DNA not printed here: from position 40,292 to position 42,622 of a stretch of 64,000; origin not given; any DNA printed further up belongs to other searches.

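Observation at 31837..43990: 12-kb same-strand cluster of tandemly duplicated large genes of unknown function (candidate novel system)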

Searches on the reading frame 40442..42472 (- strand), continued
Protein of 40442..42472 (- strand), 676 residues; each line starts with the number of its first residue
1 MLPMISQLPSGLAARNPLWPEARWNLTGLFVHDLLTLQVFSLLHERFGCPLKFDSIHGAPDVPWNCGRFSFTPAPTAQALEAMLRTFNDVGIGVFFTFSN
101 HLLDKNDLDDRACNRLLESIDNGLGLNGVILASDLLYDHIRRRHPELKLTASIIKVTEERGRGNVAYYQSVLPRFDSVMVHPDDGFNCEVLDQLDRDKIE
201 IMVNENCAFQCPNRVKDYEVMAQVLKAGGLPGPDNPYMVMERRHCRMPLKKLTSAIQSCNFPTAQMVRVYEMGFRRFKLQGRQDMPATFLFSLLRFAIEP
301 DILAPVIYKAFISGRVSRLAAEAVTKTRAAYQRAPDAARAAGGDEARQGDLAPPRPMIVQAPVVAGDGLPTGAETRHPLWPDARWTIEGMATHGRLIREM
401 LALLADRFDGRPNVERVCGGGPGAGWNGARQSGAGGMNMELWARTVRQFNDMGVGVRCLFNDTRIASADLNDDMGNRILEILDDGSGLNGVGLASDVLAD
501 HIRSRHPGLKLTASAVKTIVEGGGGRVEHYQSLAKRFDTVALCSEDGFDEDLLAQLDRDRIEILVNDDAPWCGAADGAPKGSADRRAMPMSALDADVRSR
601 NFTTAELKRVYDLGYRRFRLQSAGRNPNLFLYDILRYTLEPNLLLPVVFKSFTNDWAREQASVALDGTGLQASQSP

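Call 33: find_encoding_contigs(protein=P0012, flank=10000, max_places=1)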
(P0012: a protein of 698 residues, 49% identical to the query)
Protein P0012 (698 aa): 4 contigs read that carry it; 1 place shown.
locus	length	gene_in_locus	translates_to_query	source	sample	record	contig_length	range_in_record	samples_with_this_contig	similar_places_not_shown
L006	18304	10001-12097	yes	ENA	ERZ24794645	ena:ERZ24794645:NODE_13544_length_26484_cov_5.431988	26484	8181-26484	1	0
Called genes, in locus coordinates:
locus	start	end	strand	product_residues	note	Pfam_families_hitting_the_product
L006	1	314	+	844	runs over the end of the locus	PF00515:TPR_1 (faint), PF07719:TPR_2 (faint), PF12895:ANAPC3 (faint), PF13176:TPR_7 (faint), PF13414:TPR_11 (faint), PF13424:TPR_12 (faint), PF13428:TPR_14 (faint), PF13432:TPR_16 (faint), +6 more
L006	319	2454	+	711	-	PF00884:Sulfatase, PF01663:Phosphodiest, PF16347:SGSH_C, PF13429:TPR_15 (weak), PF00515:TPR_1 (weak), PF07719:TPR_2 (weak), PF13414:TPR_11, PF13432:TPR_16, +10 more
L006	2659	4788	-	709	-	PF00884:Sulfatase, PF01663:Phosphodiest, PF13181:TPR_8 (faint), PF16347:SGSH_C, PF13432:TPR_16, PF14559:TPR_19, PF00515:TPR_1 (weak), PF13424:TPR_12 (weak), +9 more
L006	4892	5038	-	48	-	-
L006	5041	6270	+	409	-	PF00535:Glycos_transf_2, PF26629:GT2_TM_C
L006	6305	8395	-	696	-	-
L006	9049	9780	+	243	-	-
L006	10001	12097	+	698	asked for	-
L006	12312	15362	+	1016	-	PF01663:Phosphodiest, PF13429:TPR_15 (faint), PF14559:TPR_19 (faint), PF13181:TPR_8 (faint), PF13428:TPR_14 (faint), PF13431:TPR_17 (faint), PF13432:TPR_16 (faint), PF07719:TPR_2 (weak), +2 more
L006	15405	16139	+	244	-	PF01209:Ubie_methyltran, PF13489:Methyltransf_23, PF01728:FtsJ, PF07021:MetW (weak), PF13847:Methyltransf_31, PF08241:Methyltransf_11, PF08242:Methyltransf_12, PF13649:Methyltransf_25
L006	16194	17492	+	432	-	-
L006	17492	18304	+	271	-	?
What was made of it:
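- A methyltransferase sits next to C in L006 (call 33).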

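Call 34: find_encoding_contigs(protein=P0016, flank=10000, max_places=1)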
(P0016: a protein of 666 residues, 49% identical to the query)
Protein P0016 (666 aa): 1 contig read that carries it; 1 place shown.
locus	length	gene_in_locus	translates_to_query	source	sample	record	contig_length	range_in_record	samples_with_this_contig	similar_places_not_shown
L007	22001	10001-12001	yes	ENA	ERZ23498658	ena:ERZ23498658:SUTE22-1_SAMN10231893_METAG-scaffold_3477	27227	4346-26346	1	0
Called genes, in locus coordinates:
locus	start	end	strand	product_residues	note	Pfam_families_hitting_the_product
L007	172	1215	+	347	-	-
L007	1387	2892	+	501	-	-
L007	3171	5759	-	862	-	PF13671:AAA_33, PF00149:Metallophos, PF16542:PNKP_ligase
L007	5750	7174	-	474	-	PF12623:Hen1_L, PF13489:Methyltransf_23, PF05175:MTS (weak), PF13649:Methyltransf_25, PF13847:Methyltransf_31, PF08241:Methyltransf_11, PF08242:Methyltransf_12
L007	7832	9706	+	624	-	PF00884:Sulfatase, PF01663:Phosphodiest, PF13181:TPR_8 (faint), PF16347:SGSH_C, PF13176:TPR_7 (faint), PF13424:TPR_12 (faint), PF00515:TPR_1 (faint), PF14559:TPR_19, +2 more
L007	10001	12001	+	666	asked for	-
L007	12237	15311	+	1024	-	PF01663:Phosphodiest, PF13432:TPR_16 (faint), PF14559:TPR_19 (faint), PF00515:TPR_1 (faint), PF07719:TPR_2 (faint), PF13181:TPR_8 (faint), PF13424:TPR_12 (faint), PF13428:TPR_14 (faint)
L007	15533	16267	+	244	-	-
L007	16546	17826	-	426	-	PF13485:Peptidase_MA_2 (weak)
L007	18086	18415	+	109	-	PF04756:OST3_OST6 (weak), PF00085:Thioredoxin, PF13098:Thioredoxin_2, PF13905:Thioredoxin_8 (faint)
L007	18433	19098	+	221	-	PF03853:YjeF_N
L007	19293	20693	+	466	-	-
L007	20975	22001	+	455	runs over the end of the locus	-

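Call 41: search_protein_representatives(alignment_id=A1)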
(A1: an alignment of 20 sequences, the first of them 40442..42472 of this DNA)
Query: 20 sequences, 663 profile positions. Proteins with E-value up to 0.001 (for the whole library): 1110; up to 1e-10: 711; up to 1e-30: 144. The best 150 are listed.
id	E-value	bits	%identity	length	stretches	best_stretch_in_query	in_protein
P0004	0.0e+00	1146.6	-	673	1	1-661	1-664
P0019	2.2e-228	776.2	-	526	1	128-659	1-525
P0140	1.9e-131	455.9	-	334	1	5-310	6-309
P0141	9.4e-119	414.0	-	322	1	12-322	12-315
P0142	8.0e-99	348.1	-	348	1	14-307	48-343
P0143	4.3e-91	322.6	-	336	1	2-309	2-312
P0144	3.6e-83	296.4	-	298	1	16-308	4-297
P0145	7.4e-83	295.3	-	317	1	9-307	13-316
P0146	1.2e-79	284.7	-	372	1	5-310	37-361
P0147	1.1e-78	281.6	-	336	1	21-310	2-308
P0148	2.3e-75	270.6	-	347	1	12-303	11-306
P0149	3.7e-74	266.6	-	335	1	6-317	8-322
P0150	1.3e-71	258.1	-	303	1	16-297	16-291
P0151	1.7e-71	257.8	-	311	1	13-294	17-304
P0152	5.7e-70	252.7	-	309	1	7-308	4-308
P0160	2.0e-64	234.4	-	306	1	18-307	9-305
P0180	4.4e-53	197.0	-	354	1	3-309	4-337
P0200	3.7e-45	170.8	-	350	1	18-308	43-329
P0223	8.9e-38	146.4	-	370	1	377-633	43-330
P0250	5.3e-34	133.9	-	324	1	46-295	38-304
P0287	5.7e-30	120.6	-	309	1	20-282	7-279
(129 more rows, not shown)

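Call 42: search_protein_families(library=pfam, proteins=[P0140, P0141, P0145, P0150, P0160, P0180, P0200, P0223, P0250, P0287], max_evalue=1)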
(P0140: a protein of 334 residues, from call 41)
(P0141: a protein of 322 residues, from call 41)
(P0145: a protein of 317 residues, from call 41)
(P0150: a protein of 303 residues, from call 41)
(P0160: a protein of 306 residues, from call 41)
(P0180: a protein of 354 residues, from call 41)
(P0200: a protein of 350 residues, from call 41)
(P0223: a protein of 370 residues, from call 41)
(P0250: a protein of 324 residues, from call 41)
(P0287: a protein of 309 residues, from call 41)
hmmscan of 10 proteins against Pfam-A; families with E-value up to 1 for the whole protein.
P0140 (334 aa): 0 families

P0141 (322 aa): 0 families

P0145 (317 aa): 2 families
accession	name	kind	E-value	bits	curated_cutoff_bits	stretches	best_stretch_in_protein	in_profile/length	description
PF01136.24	Peptidase_U32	-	0.0053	16.5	22.4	0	116-162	7-53/233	Peptidase family U32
PF02172.21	KIX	-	0.25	12.1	27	0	145-173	42-71/81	KIX domain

P0150 (303 aa): 3 families
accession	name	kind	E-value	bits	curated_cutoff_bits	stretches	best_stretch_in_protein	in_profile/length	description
PF03172.18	HSR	-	0.0033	18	24.9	1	110-149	56-95/99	HSR domain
PF01136.24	Peptidase_U32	-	0.0072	16.1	22.4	1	246-284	150-187/233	Peptidase family U32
PF00538.25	Linker_histone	-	0.023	15.4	22.4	1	107-150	3-46/74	linker histone H1 and H5 family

P0160 (306 aa): 2 families
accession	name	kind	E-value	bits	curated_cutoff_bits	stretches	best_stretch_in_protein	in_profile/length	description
PF16352.10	DUF4980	-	0.0014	18.9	28.9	1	25-114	13-101/109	Domain of unknown function (DUF4980)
PF17457.7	DUF5420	-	0.05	13.9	26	1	146-247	34-132/184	Family of unknown function (DUF5420)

P0180 (354 aa): 0 families

P0200 (350 aa): 1 family
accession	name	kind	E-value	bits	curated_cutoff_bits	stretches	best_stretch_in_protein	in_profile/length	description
PF01136.24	Peptidase_U32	-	3.7e-06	26.8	22.4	1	136-190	6-59/233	Peptidase family U32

P0223 (370 aa): 0 families

P0250 (324 aa): 2 families
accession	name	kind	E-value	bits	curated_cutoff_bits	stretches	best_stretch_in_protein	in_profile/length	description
PF01136.24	Peptidase_U32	-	1.9e-05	24.5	22.4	2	227-293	118-181/233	Peptidase family U32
PF07223.17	DUF1421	-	0.02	15.2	22.8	1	269-282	2-15/45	UBA-like domain (DUF1421)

P0287 (309 aa): 2 families
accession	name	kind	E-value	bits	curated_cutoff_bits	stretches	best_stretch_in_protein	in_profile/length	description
PF01136.24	Peptidase_U32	-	0.00092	19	22.4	1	103-164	7-66/233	Peptidase family U32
PF03330.24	DPBB_1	-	0.15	12.7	28.8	1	179-211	41-68/83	Lytic transglycolase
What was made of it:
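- Two of ten pass its gathering score (call 42).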

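Call 56: find_encoding_contigs(protein=P0140, flank=8000, max_places=2)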
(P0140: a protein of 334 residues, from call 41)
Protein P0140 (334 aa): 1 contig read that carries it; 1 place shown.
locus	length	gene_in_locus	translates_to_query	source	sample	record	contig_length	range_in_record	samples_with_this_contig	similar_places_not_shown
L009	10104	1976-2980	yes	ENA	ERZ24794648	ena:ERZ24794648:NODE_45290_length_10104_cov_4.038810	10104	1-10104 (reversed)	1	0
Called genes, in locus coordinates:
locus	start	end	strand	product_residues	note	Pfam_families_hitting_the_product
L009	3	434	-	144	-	?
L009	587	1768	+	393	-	PF00697:PRAI, PF13606:Ank_3 (faint), PF00023:Ank (faint), PF12796:Ank_2, PF13857:Ank_5, PF12796:Ank_2, PF13637:Ank_4, PF13857:Ank_5 (weak)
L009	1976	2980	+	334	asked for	-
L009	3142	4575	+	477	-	PF05221:AdoHcyase, PF00670:AdoHcyase_NAD, PF02826:2-Hacid_dh_C (faint)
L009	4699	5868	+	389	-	PF05048:NosD (weak), PF13229:Beta_helix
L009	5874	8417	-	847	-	PF00657:Lipase_GDSL (faint), PF13472:Lipase_GDSL_2 (faint), PF00515:TPR_1 (faint), PF07719:TPR_2 (faint), PF12895:ANAPC3 (faint), PF13181:TPR_8 (faint), PF13424:TPR_12 (faint), PF14559:TPR_19 (weak), +5 more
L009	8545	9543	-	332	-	PF00072:Response_reg, PF13185:GAF_2 (weak)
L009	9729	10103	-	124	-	?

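Call 57: find_encoding_contigs(protein=P0145, flank=8000, max_places=2)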
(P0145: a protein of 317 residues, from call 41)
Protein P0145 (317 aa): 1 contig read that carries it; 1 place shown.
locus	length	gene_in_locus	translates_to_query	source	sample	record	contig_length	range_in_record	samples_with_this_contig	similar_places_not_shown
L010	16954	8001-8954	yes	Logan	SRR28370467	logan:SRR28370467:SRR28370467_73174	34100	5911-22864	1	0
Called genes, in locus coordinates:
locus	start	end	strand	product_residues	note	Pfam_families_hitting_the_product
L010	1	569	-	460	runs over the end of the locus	-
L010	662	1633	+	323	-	-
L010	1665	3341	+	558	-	PF00672:HAMP, PF00211:Guanylate_cyc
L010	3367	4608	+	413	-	-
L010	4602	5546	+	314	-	-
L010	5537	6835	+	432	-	-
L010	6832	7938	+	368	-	-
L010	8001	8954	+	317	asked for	-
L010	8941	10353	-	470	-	PF27218:MJ0043_C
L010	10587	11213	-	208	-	-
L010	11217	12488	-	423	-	PF02310:B12-binding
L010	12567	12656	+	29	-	-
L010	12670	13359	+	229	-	PF00188:CAP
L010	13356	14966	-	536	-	PF13369:Transglut_core2 (faint), PF14559:TPR_19 (faint), PF00515:TPR_1, PF13424:TPR_12, PF00515:TPR_1 (weak), PF13414:TPR_11 (weak), PF13424:TPR_12, PF00515:TPR_1, +14 more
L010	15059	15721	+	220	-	PF00440:TetR_N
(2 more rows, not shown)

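Call 66: find_related_loci(query=A1, collection=genome_contigs, flank=8000)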
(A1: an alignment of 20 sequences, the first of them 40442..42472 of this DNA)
Query A1 (676 aa) in genome_contigs; peptide patterns used: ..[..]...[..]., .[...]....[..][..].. (x = any residue, [..] = any of these).
33 stretches matched a pattern; 9 encode a relative of the query (tblastn E <= 1e-3); 9 distinct loci.
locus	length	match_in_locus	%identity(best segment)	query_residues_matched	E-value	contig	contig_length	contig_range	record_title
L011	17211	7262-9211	66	4-665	0e+0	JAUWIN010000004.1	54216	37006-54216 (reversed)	MAG: Candidatus Brocadiia bacterium isolate CSMAG_2295 CSMAG_2295_k127_41272_length_54216_cov_17.1372, whole genome shot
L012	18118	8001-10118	50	4-661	0e+0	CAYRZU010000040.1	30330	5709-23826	MAG TPA_asm: uncultured Planctomycetaceae bacterium isolate SRP077602_co10_286 genome assembly, contig: NODE_4693_length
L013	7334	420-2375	34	4-654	8e-112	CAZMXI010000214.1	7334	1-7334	MAG TPA_asm: uncultured Tepidisphaeraceae bacterium isolate SRP192927_co7_621 genome assembly, contig: NODE_22576_length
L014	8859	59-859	54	49-658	3e-85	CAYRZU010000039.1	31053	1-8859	MAG TPA_asm: uncultured Planctomycetaceae bacterium isolate SRP077602_co10_286 genome assembly, contig: NODE_4516_length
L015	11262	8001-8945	42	7-656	5e-73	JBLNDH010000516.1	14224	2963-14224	MAG: Bacillota bacterium isolate MAG104 PRJNA950955_bin13_renamed_515, whole genome shotgun sequence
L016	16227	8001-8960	43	8-652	2e-71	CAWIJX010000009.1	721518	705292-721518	MAG: uncultured Phycisphaerales bacterium isolate MFD03726.bin.2.35 genome assembly, contig: contig_53846, whole genome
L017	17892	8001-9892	36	1-652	2e-66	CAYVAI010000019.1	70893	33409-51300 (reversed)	MAG TPA_asm: uncultured Akkermansia sp. isolate SRP242652_co3_53 genome assembly, contig: NODE_163_length_70893_cov_18.2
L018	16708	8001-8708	26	47-301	1e-10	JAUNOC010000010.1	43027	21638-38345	MAG: Phascolarctobacterium sp. isolate S33M_St_69 NODE_244_length_43027_cov_55.355371, whole genome shotgun sequence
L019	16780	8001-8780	25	33-301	2e-10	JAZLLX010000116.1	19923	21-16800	MAG: Acidaminococcaceae bacterium isolate T1900044956_TA20190011.MAGScoT_cleanbin_000010 SGB_3836_k141_78481, whole geno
